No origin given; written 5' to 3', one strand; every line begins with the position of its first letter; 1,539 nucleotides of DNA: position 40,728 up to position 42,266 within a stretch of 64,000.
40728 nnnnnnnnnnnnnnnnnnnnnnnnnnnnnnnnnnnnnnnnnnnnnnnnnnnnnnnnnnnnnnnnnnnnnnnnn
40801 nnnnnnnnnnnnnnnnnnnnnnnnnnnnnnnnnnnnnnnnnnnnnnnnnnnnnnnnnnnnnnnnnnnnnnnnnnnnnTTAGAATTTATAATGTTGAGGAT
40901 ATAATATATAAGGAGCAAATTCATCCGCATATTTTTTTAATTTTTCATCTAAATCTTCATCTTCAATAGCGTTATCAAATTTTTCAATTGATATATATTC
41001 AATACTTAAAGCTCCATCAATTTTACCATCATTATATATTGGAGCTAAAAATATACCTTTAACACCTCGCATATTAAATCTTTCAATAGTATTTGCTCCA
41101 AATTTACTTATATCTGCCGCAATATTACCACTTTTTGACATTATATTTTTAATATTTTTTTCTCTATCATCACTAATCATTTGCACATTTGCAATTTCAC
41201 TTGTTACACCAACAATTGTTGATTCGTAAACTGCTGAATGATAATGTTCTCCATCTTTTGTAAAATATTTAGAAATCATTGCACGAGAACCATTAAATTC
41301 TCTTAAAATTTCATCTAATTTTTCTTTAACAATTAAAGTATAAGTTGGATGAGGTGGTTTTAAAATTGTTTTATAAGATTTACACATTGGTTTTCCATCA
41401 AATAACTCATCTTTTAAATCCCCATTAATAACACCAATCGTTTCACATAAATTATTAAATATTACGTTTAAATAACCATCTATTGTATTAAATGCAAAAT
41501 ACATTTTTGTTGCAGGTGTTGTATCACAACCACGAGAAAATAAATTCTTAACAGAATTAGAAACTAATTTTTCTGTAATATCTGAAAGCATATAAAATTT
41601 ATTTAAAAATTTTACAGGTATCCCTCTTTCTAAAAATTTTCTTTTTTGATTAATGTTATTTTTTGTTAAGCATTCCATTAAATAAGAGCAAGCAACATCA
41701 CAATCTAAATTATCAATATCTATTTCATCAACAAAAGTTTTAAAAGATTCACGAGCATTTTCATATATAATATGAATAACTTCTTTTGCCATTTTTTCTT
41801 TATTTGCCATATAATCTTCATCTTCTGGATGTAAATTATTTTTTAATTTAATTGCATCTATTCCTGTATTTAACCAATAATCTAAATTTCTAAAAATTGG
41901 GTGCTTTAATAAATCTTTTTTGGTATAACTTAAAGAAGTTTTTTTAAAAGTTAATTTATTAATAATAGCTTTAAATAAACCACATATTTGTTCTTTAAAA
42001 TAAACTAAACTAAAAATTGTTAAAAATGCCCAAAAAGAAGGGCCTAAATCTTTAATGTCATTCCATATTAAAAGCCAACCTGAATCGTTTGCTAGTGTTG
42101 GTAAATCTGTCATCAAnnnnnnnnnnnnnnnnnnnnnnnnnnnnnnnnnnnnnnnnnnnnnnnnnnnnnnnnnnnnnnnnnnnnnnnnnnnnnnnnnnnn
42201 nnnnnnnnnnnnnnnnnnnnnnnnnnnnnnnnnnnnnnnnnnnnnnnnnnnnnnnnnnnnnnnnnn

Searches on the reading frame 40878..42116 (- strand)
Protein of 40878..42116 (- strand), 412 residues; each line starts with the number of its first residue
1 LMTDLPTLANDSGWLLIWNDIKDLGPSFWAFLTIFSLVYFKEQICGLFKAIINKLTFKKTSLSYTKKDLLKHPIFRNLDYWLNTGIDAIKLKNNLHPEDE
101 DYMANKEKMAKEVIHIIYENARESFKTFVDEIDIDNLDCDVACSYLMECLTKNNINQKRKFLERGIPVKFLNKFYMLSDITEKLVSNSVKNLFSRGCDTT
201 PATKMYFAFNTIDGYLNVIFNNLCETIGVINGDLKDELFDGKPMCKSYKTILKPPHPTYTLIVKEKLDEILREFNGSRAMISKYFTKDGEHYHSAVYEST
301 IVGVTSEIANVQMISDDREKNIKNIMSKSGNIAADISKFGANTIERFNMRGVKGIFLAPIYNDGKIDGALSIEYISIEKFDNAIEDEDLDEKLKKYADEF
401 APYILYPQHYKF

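Call 29: search_protein_families(library=phrogs, proteins=[window:40878-42116:-], max_evalue=0.00001)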
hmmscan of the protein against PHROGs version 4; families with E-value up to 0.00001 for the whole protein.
window:40878-42116:- (412 aa): 1 family
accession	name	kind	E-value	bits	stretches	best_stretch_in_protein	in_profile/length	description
phrog_18926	-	unknown function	3.5e-09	37.5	1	53-242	41-221/224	-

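Call 47: search_protein_families(library=pfam, proteins=[window:40878-42116:-], max_evalue=0.001)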
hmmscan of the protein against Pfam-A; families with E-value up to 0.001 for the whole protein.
window:40878-42116:- (412 aa): 0 families
